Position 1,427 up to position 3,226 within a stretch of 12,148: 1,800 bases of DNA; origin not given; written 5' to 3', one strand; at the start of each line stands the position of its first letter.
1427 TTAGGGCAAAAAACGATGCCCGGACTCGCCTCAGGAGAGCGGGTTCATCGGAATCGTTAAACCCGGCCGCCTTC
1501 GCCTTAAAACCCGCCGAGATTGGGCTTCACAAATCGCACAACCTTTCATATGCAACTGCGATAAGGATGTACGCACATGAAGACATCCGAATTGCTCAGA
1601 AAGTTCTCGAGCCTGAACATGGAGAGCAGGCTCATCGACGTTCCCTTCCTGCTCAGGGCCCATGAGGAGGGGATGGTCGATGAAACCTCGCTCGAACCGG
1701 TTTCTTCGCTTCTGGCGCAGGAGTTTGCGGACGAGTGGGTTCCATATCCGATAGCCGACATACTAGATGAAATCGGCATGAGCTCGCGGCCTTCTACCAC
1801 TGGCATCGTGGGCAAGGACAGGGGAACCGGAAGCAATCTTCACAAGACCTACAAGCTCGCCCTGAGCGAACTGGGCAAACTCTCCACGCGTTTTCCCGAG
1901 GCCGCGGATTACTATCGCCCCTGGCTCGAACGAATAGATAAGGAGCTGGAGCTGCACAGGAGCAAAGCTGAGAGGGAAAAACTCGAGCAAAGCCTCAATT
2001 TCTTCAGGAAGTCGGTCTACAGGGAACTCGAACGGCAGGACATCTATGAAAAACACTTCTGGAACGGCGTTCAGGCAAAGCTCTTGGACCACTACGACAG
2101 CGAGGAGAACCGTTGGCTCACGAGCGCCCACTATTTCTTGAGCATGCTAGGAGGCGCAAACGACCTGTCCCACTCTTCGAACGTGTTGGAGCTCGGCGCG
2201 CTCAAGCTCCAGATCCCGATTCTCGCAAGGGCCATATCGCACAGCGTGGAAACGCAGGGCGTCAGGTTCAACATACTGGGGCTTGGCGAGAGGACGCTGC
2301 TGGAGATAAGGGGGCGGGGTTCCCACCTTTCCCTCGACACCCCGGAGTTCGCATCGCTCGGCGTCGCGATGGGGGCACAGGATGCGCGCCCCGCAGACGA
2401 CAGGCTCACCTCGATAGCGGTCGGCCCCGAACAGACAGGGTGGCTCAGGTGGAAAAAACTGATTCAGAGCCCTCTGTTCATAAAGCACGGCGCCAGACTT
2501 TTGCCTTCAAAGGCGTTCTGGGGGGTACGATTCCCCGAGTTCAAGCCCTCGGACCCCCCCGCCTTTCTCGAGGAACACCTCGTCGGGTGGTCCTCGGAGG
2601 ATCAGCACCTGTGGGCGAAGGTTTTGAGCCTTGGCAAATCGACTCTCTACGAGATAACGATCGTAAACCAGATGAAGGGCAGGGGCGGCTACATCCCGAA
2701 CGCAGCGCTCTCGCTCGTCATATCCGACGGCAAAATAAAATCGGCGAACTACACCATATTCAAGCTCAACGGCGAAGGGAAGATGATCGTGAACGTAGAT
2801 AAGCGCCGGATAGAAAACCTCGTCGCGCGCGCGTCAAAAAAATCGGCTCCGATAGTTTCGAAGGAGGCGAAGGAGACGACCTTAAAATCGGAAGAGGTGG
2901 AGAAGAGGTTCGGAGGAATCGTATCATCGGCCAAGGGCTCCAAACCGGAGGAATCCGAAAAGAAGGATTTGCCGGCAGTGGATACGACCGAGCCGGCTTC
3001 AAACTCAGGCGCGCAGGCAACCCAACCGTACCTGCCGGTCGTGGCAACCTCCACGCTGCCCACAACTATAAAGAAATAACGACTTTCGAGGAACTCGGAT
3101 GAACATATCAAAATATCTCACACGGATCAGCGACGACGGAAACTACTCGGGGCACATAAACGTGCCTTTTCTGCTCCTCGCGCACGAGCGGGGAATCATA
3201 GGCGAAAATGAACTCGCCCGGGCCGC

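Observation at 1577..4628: Tandem pair of diverged ~500-aa paralogs with no recognisable family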

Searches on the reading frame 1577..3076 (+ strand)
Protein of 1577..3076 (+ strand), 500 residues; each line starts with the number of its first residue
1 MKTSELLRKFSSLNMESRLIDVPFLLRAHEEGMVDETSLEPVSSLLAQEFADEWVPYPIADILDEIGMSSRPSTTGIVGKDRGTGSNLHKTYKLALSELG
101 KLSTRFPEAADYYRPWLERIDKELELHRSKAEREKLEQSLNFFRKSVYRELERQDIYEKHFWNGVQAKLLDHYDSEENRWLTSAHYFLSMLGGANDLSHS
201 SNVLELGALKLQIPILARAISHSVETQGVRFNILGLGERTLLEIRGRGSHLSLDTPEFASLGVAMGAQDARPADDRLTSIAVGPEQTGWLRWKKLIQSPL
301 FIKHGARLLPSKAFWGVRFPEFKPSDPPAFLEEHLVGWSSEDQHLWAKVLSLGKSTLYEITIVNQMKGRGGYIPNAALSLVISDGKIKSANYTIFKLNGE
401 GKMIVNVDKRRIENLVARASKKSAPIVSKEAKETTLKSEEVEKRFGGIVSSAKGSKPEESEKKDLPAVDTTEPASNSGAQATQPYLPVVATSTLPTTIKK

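Call 4: search_protein_families(library=pfam, proteins=[window:1577-3076:+], max_evalue=1)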
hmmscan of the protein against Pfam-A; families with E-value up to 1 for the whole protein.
window:1577-3076:+ (500 aa): 2 families
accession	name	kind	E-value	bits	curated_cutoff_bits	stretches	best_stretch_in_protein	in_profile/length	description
PF17065.10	UPF0669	-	0.013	15.8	27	1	370-410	26-66/185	Putative cytokine, C6ORF120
PF18172.6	LepB_GAP_N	-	0.099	12.9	27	1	104-175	7-76/188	LepB GAP domain N-terminal subdomain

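Call 5: search_protein_families(library=ncbifam, proteins=[window:1577-3076:+], max_evalue=1)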
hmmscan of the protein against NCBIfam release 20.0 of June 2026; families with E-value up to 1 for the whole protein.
window:1577-3076:+ (500 aa): 0 families

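Call 6: search_protein_families(library=padloc, proteins=[window:1577-3076:+], max_evalue=1)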
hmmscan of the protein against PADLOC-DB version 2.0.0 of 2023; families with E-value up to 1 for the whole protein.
window:1577-3076:+ (500 aa): 0 families

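Call 7: search_solved_structures(query=window:1577-3076:+, max_evalue=10)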
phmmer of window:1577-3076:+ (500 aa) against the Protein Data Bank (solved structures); distinct sequences matched with E-value up to 10: 2.
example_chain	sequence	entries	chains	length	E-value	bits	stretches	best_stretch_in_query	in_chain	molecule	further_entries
2h57_A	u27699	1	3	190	1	11.2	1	348-444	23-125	ADP-ribosylation factor-like protein 6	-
8ap6_P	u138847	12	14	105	2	10.2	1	303-348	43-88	subunit-b | ATPTB14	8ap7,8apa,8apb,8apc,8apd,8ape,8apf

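Call 8: find_homologous_proteins(query=window:1577-3076:+)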
Query window:1577-3076:+ (500 aa): 1 proteins with E <= 0.001 among 8000 candidates.
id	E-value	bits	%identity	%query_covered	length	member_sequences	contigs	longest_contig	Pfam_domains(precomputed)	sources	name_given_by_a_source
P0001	0.0e+0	1113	100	100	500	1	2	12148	-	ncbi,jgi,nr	ncbi:MAG TPA: hypothetical protein PLZ86_01575 [bacterium]|nr:hypothetical protein [bacterium]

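Call 12: find_related_loci(query=A1, collection=genome_contigs, flank=10000)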
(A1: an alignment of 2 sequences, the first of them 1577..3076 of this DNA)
Query A1 (500 aa) in genome_contigs; peptide patterns used: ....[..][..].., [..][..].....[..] (x = any residue, [..] = any of these).
107 stretches matched a pattern, but none encodes a relative of the query by tblastn (E <= 1e-3).
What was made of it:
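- Tried and rejected: Genome-collection scan with A/B motifs: no relatives (call 12).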

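Call 16: find_encoding_contigs(protein=window:1577-3076:+, flank=10000)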
Protein window:1577-3076:+ (500 aa): 2 contigs read that carry it; 2 places shown.
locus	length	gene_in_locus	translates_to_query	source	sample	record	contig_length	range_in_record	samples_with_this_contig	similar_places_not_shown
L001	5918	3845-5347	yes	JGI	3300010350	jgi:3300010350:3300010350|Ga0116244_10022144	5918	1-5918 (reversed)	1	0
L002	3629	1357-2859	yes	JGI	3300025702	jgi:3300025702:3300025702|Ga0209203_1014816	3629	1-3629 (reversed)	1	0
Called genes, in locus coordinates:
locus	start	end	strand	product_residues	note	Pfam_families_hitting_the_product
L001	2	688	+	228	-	?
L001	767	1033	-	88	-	-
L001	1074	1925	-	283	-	PF00142:Fer4_NifH (weak), PF01656:CbiA, PF06564:CBP_BcsQ, PF09140:MipZ, PF10609:ParA, PF13614:AAA_31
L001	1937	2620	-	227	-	-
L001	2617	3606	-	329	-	PF01656:CbiA, PF10609:ParA, PF13614:AAA_31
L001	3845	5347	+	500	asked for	-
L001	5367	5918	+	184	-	?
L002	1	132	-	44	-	?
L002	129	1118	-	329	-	PF01656:CbiA, PF10609:ParA, PF13614:AAA_31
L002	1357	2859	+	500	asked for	-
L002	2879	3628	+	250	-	?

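Call 19: predict_structure(alignment_id=A1)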
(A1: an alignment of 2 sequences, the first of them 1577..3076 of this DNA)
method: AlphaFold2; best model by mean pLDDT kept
length: 500 residues; sequences in the alignment: 2
mean_pLDDT: 40.6   pTM: 0.31
mean pLDDT of the five models: 40.6, 38.1, 35.5, 35.1, 34.3
residues with pLDDT >= 90: 0; 70-90: 23; 50-70: 121; < 50: 356
segments of 3 or more residues with pLDDT < 50: 52-86, 153-210, 212-214, 217-359, 385-387, 390-500
pLDDT, mean of each block of 10 residues (from residue 1): 69 57 67 66 60 42 38 26 45 71 66 69 64 62 58 44 26 34 40 30 40 48 38 32 31 32 25 20 25 30 27 26 31 35 46 46 52 55 50 41 32 32 26 23 23 25 28 26 25 25
secondary structure, 60 per line:
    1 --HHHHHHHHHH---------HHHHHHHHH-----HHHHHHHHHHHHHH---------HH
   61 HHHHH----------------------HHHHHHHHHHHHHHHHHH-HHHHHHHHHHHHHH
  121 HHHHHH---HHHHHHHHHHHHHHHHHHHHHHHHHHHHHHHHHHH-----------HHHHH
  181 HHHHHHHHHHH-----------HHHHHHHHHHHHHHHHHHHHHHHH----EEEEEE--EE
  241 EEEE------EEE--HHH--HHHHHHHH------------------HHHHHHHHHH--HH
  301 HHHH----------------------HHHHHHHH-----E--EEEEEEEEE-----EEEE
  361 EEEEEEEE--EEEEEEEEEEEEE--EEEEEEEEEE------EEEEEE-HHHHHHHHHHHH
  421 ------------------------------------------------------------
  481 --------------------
elements in order: H3-12 H22-30 H36-49 H59-65 H88-105 H107-126 H130-164 H176-191 H203-226 E231-236 E239-244 E251-253 H261-268 H287-296 H299-304 H327-334 E343-351 E357-368 E371-383 E386-395 E402-407 H409-420
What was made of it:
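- Tried and rejected: AF2 with only A+B in the alignment: poor model, pLDDT 40.6, discarded (call 19).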

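Call 20: search_protein_families(library=pfam, proteins=[L001:1937-2617:-, L001:1074-1925:-, L001:767-1030:-, L001:83-685:+], max_evalue=0.1)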
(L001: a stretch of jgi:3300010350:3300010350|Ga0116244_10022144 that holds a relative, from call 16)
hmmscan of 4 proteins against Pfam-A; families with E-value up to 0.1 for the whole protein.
L001:1937-2617:- (226 aa): 0 families

L001:1074-1925:- (283 aa): 15 families
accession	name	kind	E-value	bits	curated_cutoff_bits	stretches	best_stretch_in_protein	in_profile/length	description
PF13614.12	AAA_31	-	7.2e-45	153.5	27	1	2-173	2-170/177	AAA domain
PF01656.29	CbiA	-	3.9e-24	85.4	25.4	1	4-228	1-125/125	CobQ/CobB/MinD/ParA nucleotide binding domain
PF06564.18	CBP_BcsQ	-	1.5e-14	54.5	21.3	1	1-245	1-230/234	Cellulose biosynthesis protein BcsQ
PF09140.17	MipZ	-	1.8e-12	47.5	20.7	1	3-47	2-47/262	ATPase MipZ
PF10609.15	ParA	-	1.6e-09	38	27.1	1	3-246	5-243/246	NUBPL iron-transfer P-loop NTPase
PF00142.24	Fer4_NifH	-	2.4e-08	34.2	25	1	9-47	7-45/271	4Fe-4S iron sulfur cluster binding proteins, NifH/frxC family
PF02374.21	ArsA_ATPase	-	3e-05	23.9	24.3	1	10-44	9-43/305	Anion-transporting ATPase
PF07015.17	VirC1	-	0.0019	18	24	1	1-40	1-40/231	VirC1 protein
PF03029.23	ATP_bind_1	-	0.0031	17.8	27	1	12-47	6-41/240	Conserved hypothetical ATP binding protein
PF00448.28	SRP54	-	0.0065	16.6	22.7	1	12-40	11-39/196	SRP54-type protein, GTPase domain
PF16575.11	CLP1_P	-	0.0091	16.3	26.6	1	12-41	4-33/188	mRNA cleavage and polyadenylation factor CLP1 P-loop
PF20720.3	nSTAND3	-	0.0093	16.1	27.2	1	12-68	27-79/155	Novel STAND NTPase 3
PF25199.1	nSTAND_NTPase5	-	0.028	14.7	34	1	7-53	46-93/145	Novel STAND NTPase 5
PF13481.12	AAA_25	-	0.042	13.9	27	1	10-53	41-83/195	AAA domain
PF02606.20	LpxK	-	0.064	12.8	27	0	10-36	45-71/328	Tetraacyldisaccharide-1-P 4'-kinase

L001:767-1030:- (87 aa): 0 families

L001:83-685:+ (201 aa): 2 families
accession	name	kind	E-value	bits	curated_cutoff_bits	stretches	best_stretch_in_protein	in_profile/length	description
PF20999.2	DUF4438_C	-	1e-44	151.8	27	1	70-193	1-124/124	Domain of unknown function (DUF4438), C-terminal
PF14505.12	DUF4438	-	1.5e-23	83.4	24.9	1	2-68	68-134/135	Domain of unknown function (DUF4438), N-terminal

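Call 30: search_protein_representatives(alignment_id=A1)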
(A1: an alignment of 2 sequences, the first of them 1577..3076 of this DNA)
Query: 2 sequences, 526 profile positions. Proteins with E-value up to 0.001 (for the whole library): 14; up to 1e-10: 14; up to 1e-30: 11. The best 14 are listed.
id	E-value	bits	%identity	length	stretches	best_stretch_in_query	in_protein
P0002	4.2e-288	973.0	-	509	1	1-523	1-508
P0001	1.5e-281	951.3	-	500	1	1-526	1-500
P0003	1.5e-123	430.0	-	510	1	1-463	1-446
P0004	5.1e-87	309.4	-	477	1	1-450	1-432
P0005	1.1e-83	298.4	-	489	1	4-452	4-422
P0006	5.0e-72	259.9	-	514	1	5-487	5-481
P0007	1.2e-45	172.9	-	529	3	103-340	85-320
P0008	5.0e-40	154.3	-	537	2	1-339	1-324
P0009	3.4e-36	141.7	-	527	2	5-334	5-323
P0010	3.3e-35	138.5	-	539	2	1-338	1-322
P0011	1.7e-33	132.8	-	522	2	10-339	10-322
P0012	1.0e-27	113.7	-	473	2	5-341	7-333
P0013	1.3e-22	96.8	-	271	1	239-504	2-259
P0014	6.6e-16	74.7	-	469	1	110-335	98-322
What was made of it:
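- Checked: Homologues exist (call 30).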

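Call 33: find_homologous_proteins(query=A2, max_evalue=0.001)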
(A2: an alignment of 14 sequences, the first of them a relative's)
Query A2 (14 sequences) (500 aa, profile of the alignment): 1 proteins with E <= 0.001 among 8000 candidates.
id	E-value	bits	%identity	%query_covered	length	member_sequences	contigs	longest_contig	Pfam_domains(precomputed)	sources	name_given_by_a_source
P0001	1.3e-161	557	100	100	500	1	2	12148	-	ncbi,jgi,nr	ncbi:MAG TPA: hypothetical protein PLZ86_01575 [bacterium]|nr:hypothetical protein [bacterium]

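Call 34: find_encoding_contigs(protein=P0003, flank=10000)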
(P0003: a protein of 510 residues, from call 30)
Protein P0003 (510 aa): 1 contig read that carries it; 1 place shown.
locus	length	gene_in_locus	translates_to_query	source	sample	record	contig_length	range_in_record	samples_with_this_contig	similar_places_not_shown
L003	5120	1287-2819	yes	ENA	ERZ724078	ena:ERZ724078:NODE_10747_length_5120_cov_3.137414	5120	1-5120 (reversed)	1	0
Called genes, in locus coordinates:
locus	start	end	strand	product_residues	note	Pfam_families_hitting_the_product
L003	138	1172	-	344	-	PF10609:ParA, PF13614:AAA_31, PF01656:CbiA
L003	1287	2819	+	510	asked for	-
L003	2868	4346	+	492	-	-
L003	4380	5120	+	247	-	?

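Call 35: find_encoding_contigs(protein=P0004, flank=10000)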
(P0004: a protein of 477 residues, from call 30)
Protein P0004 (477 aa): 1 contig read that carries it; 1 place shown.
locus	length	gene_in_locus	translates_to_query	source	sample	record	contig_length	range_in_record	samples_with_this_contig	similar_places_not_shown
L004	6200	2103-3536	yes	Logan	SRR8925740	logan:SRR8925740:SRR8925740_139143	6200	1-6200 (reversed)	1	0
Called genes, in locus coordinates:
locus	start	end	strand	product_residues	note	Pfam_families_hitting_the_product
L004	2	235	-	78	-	?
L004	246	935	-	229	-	-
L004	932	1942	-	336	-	PF01656:CbiA, PF10609:ParA, PF13614:AAA_31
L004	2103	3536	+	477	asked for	-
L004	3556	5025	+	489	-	-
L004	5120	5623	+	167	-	PF00210:Ferritin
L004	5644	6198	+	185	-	?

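Call 36: find_encoding_contigs(protein=P0005, flank=10000)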
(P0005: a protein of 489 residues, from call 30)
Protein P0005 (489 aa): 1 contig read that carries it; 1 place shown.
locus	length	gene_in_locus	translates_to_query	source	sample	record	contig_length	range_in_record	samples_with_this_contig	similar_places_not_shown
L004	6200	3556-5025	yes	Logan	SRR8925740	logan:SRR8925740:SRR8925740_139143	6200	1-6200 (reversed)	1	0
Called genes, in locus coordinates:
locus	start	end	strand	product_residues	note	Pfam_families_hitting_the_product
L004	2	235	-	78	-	?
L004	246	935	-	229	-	-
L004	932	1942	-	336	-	PF01656:CbiA, PF10609:ParA, PF13614:AAA_31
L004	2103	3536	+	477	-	-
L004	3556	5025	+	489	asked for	-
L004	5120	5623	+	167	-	PF00210:Ferritin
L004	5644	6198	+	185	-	?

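Call 37: find_encoding_contigs(protein=P0007, flank=10000)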
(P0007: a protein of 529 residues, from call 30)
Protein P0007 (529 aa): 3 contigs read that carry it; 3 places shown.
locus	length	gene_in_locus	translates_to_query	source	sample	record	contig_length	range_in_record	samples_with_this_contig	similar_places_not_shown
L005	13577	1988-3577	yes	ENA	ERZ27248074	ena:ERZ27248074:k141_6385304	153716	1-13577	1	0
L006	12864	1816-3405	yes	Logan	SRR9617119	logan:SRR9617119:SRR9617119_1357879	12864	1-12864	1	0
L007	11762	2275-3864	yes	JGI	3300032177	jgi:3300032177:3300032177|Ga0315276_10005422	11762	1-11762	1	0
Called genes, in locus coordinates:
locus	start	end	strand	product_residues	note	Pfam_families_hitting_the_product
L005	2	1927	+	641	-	?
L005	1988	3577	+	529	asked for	-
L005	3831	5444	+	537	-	-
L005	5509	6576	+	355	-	PF01312:Bac_export_2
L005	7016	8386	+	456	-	PF00501:AMP-binding, PF13193:AMP-binding_C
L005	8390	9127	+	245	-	PF00106:adh_short, PF08659:KR, PF23441:SDR, PF13561:adh_short_C2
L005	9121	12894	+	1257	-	PF21089:PKS_DH_N, PF14765:PS-DH, PF08240:ADH_N, PF00107:ADH_zinc_N, PF13602:ADH_zinc_N_2, PF00106:adh_short, PF08659:KR, PF13561:adh_short_C2, +3 more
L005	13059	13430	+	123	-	-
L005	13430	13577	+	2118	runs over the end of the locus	PF00109:ketoacyl-synt, PF02801:Ketoacyl-synt_C, PF16197:KAsynt_C_assoc, PF22336:RhiE-like_linker, PF22621:CurL-like_PKS_C, PF21089:PKS_DH_N, PF14765:PS-DH, PF08240:ADH_N, +8 more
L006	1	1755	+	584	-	?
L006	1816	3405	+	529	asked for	-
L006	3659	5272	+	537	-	-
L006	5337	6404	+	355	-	PF01312:Bac_export_2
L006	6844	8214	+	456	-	PF00501:AMP-binding, PF13193:AMP-binding_C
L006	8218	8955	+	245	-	PF00106:adh_short, PF08659:KR, PF23441:SDR, PF13561:adh_short_C2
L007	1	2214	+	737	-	?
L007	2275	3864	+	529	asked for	-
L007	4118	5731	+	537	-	-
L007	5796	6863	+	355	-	PF01312:Bac_export_2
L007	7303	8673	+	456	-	PF00501:AMP-binding, PF13193:AMP-binding_C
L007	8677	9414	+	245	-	PF00106:adh_short, PF08659:KR, PF23441:SDR, PF13561:adh_short_C2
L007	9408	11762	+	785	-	?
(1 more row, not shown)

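Call 38: search_protein_families(library=pfam, proteins=[L007:1-2211:+, L007:5796-6860:+, L003:4380-5120:+, L003:138-1169:-, L004:246-932:-, L004:5644-6198:+, L004:2-235:-], max_evalue=0.01)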
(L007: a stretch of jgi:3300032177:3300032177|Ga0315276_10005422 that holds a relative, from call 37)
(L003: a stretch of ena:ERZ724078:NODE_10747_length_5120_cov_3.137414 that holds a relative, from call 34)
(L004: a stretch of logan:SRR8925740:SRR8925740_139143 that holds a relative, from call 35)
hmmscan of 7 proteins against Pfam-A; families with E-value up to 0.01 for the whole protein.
L007:1-2211:+ (737 aa): 0 families

L007:5796-6860:+ (355 aa): 2 families
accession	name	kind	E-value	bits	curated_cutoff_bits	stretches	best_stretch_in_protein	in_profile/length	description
PF01312.24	Bac_export_2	-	4.6e-116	388.1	24.4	1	7-346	1-335/335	FlhB HrpN YscU SpaS Family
PF20176.3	DUF6541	-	0.0034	16.2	29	0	150-292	433-567/646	Family of unknown function (DUF6541)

L003:4380-5120:+ (247 aa): 3 families
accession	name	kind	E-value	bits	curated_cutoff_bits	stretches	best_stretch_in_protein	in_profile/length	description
PF00005.33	ABC_tran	-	8e-24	85.2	25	1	26-156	2-137/137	ABC transporter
PF13304.12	AAA_21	-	0.00026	21.6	27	0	137-172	247-285/304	AAA domain, putative AbiEii toxin, Type IV TA system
PF02463.25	SMC_N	-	0.0056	16.6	40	0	128-197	137-212/220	RecF/RecN/SMC N terminal domain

L003:138-1169:- (343 aa): 11 families
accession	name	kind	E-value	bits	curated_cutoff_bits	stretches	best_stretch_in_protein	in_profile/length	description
PF10609.15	ParA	-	4.1e-19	69.4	27.1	1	65-305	4-245/246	NUBPL iron-transfer P-loop NTPase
PF01656.29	CbiA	-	4.9e-15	56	25.4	1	67-250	1-65/125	CobQ/CobB/MinD/ParA nucleotide binding domain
PF13614.12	AAA_31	-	4.5e-11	43.4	27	1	65-211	2-154/177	AAA domain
PF00142.24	Fer4_NifH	-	4.9e-05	23.4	25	1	71-306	6-245/271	4Fe-4S iron sulfur cluster binding proteins, NifH/frxC family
PF09140.17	MipZ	-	7.8e-05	22.5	20.7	1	66-117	2-53/262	ATPase MipZ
PF25199.1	nSTAND_NTPase5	-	0.00011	22.5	34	1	60-107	36-84/145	Novel STAND NTPase 5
PF06564.18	CBP_BcsQ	-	0.00056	19.9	21.3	1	66-210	3-151/234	Cellulose biosynthesis protein BcsQ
PF13481.12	AAA_25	-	0.0021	18.2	27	1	63-95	31-62/195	AAA domain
PF13604.12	AAA_30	-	0.003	17.7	27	1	64-187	17-101/191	AAA domain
PF02374.21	ArsA_ATPase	-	0.0047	16.6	24.3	0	69-102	5-38/305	Anion-transporting ATPase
PF07015.17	VirC1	-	0.0066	16.2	24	0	65-102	2-39/231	VirC1 protein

L004:246-932:- (228 aa): 0 families

L004:5644-6198:+ (185 aa): 8 families
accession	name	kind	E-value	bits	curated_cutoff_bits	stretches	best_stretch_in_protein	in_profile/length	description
PF00005.33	ABC_tran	-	4e-27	95.9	25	1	19-185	1-137/137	ABC transporter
PF13304.12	AAA_21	-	3e-05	24.7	27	1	33-55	3-25/304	AAA domain, putative AbiEii toxin, Type IV TA system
PF07728.20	AAA_5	-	0.0032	17.9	22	1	32-75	2-46/139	AAA domain (dynein-related subfamily)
PF13555.12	AAA_29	-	0.0033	17.6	27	1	24-47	17-40/61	P-loop containing region of AAA domain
PF13481.12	AAA_25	-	0.0041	17.2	27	1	26-129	30-140/195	AAA domain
PF03193.22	RsgA_GTPase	-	0.0056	17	30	0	29-64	106-145/174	RsgA GTPase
PF01926.29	MMR_HSR1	-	0.007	16.9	21.9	1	31-86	1-53/113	50S ribosome-binding GTPase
PF13191.12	AAA_16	-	0.0096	16.9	32.6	0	29-180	24-138/167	AAA ATPase domain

L004:2-235:- (78 aa): 13 families
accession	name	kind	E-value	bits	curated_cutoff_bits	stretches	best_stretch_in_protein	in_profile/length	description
PF13614.12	AAA_31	-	1.1e-22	81.2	27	1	2-66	2-66/177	AAA domain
PF01656.29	CbiA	-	1.8e-18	67.1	25.4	1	4-50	1-49/125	CobQ/CobB/MinD/ParA nucleotide binding domain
PF09140.17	MipZ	-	5e-09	36.3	20.7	1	3-45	2-44/262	ATPase MipZ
PF10609.15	ParA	-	4.9e-08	33.1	27.1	1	3-39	5-41/246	NUBPL iron-transfer P-loop NTPase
PF00142.24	Fer4_NifH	-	2.4e-07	31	25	1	9-53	7-50/271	4Fe-4S iron sulfur cluster binding proteins, NifH/frxC family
PF02374.21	ArsA_ATPase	-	2.9e-06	27.2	24.3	1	9-54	8-53/305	Anion-transporting ATPase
PF06564.18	CBP_BcsQ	-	6e-05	23.1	21.3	1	1-50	1-50/234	Cellulose biosynthesis protein BcsQ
PF20720.3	nSTAND3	-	8.2e-05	22.8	27.2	1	12-68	27-79/155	Novel STAND NTPase 3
PF07015.17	VirC1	-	0.00016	21.6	24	1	1-42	1-42/231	VirC1 protein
PF00448.28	SRP54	-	0.00051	20.2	22.7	1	12-41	11-40/196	SRP54-type protein, GTPase domain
PF25199.1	nSTAND_NTPase5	-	0.0019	18.5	34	1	6-53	45-93/145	Novel STAND NTPase 5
PF16575.11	CLP1_P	-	0.0027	18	26.6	1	12-43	4-35/188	mRNA cleavage and polyadenylation factor CLP1 P-loop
PF03029.23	ATP_bind_1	-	0.0058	16.9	27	1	12-43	6-37/240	Conserved hypothetical ATP binding protein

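Call 42: find_encoding_contigs(protein=P0009, flank=10000, max_places=4)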
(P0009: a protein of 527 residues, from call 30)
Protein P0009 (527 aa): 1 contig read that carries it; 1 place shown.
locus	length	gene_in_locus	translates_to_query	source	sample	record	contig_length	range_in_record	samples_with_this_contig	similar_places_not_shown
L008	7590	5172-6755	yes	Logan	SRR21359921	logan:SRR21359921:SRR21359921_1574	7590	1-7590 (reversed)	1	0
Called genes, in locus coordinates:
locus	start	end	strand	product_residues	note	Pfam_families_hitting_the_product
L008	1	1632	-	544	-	?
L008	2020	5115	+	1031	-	-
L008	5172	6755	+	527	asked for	-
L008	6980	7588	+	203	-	?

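Call 43: find_encoding_contigs(protein=P0010, flank=10000, max_places=4)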
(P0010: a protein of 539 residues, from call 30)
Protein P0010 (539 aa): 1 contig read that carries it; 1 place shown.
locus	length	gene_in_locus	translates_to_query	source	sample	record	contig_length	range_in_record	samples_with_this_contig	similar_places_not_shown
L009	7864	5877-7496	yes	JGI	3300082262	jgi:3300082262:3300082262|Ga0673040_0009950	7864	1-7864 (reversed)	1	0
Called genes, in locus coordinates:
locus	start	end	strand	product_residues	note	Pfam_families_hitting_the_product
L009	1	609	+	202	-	?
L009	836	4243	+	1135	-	-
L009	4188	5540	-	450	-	PF00149:Metallophos (weak)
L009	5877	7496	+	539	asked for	-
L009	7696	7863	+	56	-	?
